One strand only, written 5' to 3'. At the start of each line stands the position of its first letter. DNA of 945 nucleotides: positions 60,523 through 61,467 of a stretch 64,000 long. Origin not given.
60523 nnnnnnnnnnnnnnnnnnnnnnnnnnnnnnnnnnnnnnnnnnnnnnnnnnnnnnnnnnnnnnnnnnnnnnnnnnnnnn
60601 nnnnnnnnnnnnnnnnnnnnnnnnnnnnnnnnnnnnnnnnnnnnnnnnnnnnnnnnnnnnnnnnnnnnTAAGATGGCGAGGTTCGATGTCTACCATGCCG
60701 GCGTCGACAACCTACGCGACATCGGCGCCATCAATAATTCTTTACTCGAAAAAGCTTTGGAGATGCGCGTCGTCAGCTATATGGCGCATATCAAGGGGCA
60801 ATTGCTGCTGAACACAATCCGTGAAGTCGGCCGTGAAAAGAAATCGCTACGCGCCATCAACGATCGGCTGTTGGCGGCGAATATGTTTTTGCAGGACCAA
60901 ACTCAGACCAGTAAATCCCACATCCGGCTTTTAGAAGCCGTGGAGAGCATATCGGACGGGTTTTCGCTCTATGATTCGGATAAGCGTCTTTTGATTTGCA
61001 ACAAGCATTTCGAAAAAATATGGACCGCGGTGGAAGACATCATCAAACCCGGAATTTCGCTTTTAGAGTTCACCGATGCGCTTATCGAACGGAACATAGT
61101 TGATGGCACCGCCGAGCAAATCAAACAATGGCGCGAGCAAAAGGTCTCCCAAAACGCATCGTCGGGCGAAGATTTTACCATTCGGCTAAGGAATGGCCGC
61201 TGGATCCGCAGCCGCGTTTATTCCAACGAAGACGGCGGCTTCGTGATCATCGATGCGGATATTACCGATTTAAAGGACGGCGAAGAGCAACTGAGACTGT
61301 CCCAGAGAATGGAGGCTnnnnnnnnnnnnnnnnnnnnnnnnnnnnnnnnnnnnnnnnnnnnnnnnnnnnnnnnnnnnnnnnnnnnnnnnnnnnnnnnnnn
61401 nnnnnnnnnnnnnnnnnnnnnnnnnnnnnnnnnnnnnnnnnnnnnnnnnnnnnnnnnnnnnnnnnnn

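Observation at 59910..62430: Stand-alone di-iron MBL-fold (ODP-like) protein translationally coupled to a soluble PAS hybrid histidine kinase, next to ctrA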

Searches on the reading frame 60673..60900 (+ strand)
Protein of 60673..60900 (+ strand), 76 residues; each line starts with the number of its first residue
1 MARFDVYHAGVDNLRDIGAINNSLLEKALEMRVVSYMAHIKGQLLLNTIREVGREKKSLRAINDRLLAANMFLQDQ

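Call 37: find_homologous_proteins(query=A3, max_evalue=0.001)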
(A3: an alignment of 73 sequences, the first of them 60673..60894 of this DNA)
Query A3 (73 sequences) (74 aa, profile of the alignment): 3 proteins with E <= 0.001 among 1202 candidates.
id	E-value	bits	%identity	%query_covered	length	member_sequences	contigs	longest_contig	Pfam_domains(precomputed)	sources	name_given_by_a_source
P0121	5.9e-27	111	39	80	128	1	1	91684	-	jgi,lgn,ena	-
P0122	2.3e-24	102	41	85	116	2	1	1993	-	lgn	-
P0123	1.4e-14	71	35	74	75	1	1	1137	-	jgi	-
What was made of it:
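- Tried and rejected: NMOD profile against the word-indexed 5.8-billion protein set returned only 3 short proteins (call 37).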

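Call 50: find_encoding_contigs(protein=P0121, flank=4000, max_places=2)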
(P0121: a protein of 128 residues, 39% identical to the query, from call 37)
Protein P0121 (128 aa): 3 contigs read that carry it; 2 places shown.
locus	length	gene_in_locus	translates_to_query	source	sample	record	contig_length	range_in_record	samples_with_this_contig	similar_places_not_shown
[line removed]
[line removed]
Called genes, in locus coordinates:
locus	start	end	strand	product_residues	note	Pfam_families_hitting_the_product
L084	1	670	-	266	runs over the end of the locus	PF02085:Cytochrom_CIII (weak), PF14522:Cytochrome_C7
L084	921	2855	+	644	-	PF21623:HK_sensor_dom_bact, PF01590:GAF, PF13185:GAF_2, PF13492:GAF_3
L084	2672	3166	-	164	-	-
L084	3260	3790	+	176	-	PF00753:Lactamase_B (weak), PF19583:ODP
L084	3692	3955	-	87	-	-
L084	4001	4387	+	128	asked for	-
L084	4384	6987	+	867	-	PF00497:SBP_bac_3, PF00989:PAS (weak), PF13426:PAS_9, PF08447:PAS_3, PF08448:PAS_4, PF00512:HisKA, PF02518:HATPase_c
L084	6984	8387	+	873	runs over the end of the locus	PF05227:CHASE3, PF00989:PAS, PF08448:PAS_4 (weak), PF13188:PAS_8, PF13426:PAS_9, PF00512:HisKA, PF02518:HATPase_c, PF00072:Response_reg, +1 more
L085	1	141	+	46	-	?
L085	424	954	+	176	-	PF00753:Lactamase_B (weak), PF19583:ODP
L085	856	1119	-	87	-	-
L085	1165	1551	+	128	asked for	-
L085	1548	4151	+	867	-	PF00497:SBP_bac_3, PF00989:PAS (weak), PF13426:PAS_9, PF08447:PAS_3, PF08448:PAS_4, PF00512:HisKA, PF02518:HATPase_c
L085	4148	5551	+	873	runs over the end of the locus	PF05227:CHASE3, PF00989:PAS, PF08448:PAS_4 (weak), PF13188:PAS_8, PF13426:PAS_9, PF00512:HisKA, PF02518:HATPase_c, PF00072:Response_reg, +1 more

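Call 62: search_protein_families(library=pfam, alignment_id=A3, max_evalue=1)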
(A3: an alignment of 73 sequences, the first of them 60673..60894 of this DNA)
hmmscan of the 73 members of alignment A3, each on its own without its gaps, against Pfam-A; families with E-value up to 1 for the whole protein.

A. member 1, window:60673-60894:+ (74 aa): 0 families

B. families by the number of members that match (of 73 scanned): 20 families
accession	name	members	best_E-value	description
PF16469.10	NPA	7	0.006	Nematode polyprotein allergen ABA-1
PF24833.1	Rhabdo_glycop_CD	4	0.067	Rhabdovirus spike glycoprotein G central domain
PF20395.3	CTD3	3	0.0023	C-terminal domain 3 of the ABC-three component (ABC-3C) systems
PF14077.11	WD40_alt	2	0.041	Alternative WD40 repeat motif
PF05120.17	GvpG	1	0.0014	Gas vesicle protein G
PF18732.6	HEPN_AbiA_CTD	1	0.0018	HEPN like, Abia C-terminal domain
PF02185.22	HR1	1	0.0032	Hr1 repeat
PF24835.1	DUF7717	1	0.0099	Family of unknown function (DUF7717)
PF03200.22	Glyco_hydro_63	1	0.023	Glycosyl hydrolase family 63 C-terminal domain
PF15613.11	WSD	1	0.026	Williams-Beuren syndrome DDT (WSD), D-TOX E motif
PF10174.14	Cast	1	0.069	RIM-binding protein of the cytomatrix active zone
PF09432.15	THP2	1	0.072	Tho complex subunit THP2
PF11995.13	DUF3490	1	0.074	Domain of unknown function (DUF3490)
PF04711.18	ApoA-II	1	0.076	Apolipoprotein A-II (ApoA-II)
PF08476.15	VD10_N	1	0.1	Viral D10 N-terminal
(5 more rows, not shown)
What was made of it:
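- Tried and rejected: Known family for NMOD: nothing consistent in Pfam, even at E<=1 (call 62).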

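Call 81: search_protein_representatives(alignment_id=A6)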
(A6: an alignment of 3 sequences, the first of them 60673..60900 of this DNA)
Query: 3 sequences, 76 profile positions. Proteins with E-value up to 0.001 (for the whole library): 154; up to 1e-10: 102; up to 1e-30: 1. The best 150 are listed.
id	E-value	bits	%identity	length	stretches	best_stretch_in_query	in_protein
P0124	3.8e-34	132.5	-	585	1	1-76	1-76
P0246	8.7e-27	108.9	-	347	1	2-76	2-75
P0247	1.3e-25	105.1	-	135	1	1-76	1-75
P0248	7.0e-22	93.2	-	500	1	1-75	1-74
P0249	1.0e-21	92.6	-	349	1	1-76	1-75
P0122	7.6e-21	89.9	-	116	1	2-76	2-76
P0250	8.2e-20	86.5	-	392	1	5-76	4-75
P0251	2.3e-19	85.1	-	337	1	1-76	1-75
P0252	3.7e-19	84.4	-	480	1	1-76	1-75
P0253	5.0e-19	84.0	-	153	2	7-76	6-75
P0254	5.1e-19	84.0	-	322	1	2-76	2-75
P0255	5.8e-19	83.8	-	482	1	1-76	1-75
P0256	9.4e-19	83.2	-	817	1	7-76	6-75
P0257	1.6e-18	82.4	-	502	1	4-72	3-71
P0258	2.0e-18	82.1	-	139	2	1-73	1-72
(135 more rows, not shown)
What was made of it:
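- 60700..60873 (+): NMOD: conserved N-terminal helical module of ODP partners (kinase res ~10-67; core res 22-59). It lies within a predicted continuous helix, res 2-94 (60676-60954). It has 154 representatives among 1.84 billion proteins, always N-terminal (call 81).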

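Call 84: search_protein_families(library=pfam, alignment_id=A7, max_evalue=0.001)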
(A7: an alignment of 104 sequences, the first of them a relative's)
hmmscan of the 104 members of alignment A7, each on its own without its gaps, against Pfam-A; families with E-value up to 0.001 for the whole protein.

A. member 1, P0246 (347 aa): 2 families
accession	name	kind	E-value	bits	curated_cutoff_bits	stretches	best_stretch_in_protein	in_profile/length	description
PF02518.31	HATPase_c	-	3.1e-27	95.6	26.4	1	219-330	2-109/111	Histidine kinase-, DNA gyrase B-, and HSP90-like ATPase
PF00512.31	HisKA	-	7.3e-20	71.2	26.9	1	107-174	2-66/66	His Kinase A (phospho-acceptor) domain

B. families by the number of members that match (of 104 scanned): 31 families (the first 25 are shown)
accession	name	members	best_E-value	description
PF02518.31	HATPase_c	84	5e-32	Histidine kinase-, DNA gyrase B-, and HSP90-like ATPase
PF00512.31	HisKA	79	2.1e-23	His Kinase A (phospho-acceptor) domain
PF13426.13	PAS_9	35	5.2e-57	PAS domain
PF00989.32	PAS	35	1.7e-53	PAS fold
PF08448.16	PAS_4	35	1.2e-44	PAS fold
PF13188.13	PAS_8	32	1.8e-34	PAS domain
PF00072.30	Response_reg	30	1.8e-36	Response regulator receiver domain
PF08447.18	PAS_3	25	1.2e-43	PAS fold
PF13581.12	HATPase_c_2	17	9.4e-07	Histidine kinase-like ATPase domain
PF00990.26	GGDEF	7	6.6e-54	Diguanylate cyclase, GGDEF domain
PF07568.18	HisKA_2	7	7.4e-27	Histidine kinase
PF01590.32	GAF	7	7.4e-22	GAF domain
PF13185.12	GAF_2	6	3.1e-21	GAF domain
PF07536.20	HWE_HK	6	1.8e-07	HWE histidine kinase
PF13589.12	HATPase_c_3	6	9.5e-07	Histidine kinase-, DNA gyrase B-, and HSP90-like ATPase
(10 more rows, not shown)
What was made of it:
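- Specificity: 154 hits among 1.84 billion representatives, all N-terminal, with 84 of 104 being kinases (calls 81, 84).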

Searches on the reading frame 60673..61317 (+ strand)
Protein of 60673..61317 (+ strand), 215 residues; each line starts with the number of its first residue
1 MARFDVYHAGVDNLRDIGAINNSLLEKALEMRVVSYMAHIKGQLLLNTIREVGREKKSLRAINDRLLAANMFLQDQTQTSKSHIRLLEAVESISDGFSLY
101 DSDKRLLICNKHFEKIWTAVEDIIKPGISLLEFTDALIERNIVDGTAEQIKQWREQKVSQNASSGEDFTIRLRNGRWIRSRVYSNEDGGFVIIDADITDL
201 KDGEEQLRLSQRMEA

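Call 72: predict_structure(alignment_id=A5)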
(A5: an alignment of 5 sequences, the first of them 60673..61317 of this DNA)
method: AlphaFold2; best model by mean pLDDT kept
length: 215 residues; sequences in the alignment: 5
mean_pLDDT: 71.1   pTM: 0.35
mean pLDDT of the five models: 71.1, 70.2, 68.4, 67.7, 67.1
residues with pLDDT >= 90: 36; 70-90: 81; 50-70: 71; < 50: 27
segments of 3 or more residues with pLDDT < 50: 94-112, 212-215
pLDDT, mean of each block of 10 residues (from residue 1): 76 91 94 92 92 89 87 75 65 46 39 56 67 78 71 69 64 71 69 64 51 46
secondary structure, 60 per line:
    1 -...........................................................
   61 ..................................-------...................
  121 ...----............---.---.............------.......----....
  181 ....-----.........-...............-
elements in order: H2-94 H102-123 H130-139 H147-159 E166-172 E177-184 E190-198 H200-214
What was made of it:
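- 60700..60873 (+): AF2 predicts a helix with pLDDT ~90 (call 72).
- Checked: The 'coiled-coil N-terminus' is predicted as one continuous helix over res 2-94, pLDDT ~90 for res 11-70 (call 72).
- The AF2 model of the N-terminus used only 5 sequences and a monomer (pTM 0.35, call 72). NMOD is predicted to be a simple long helix (call 72).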
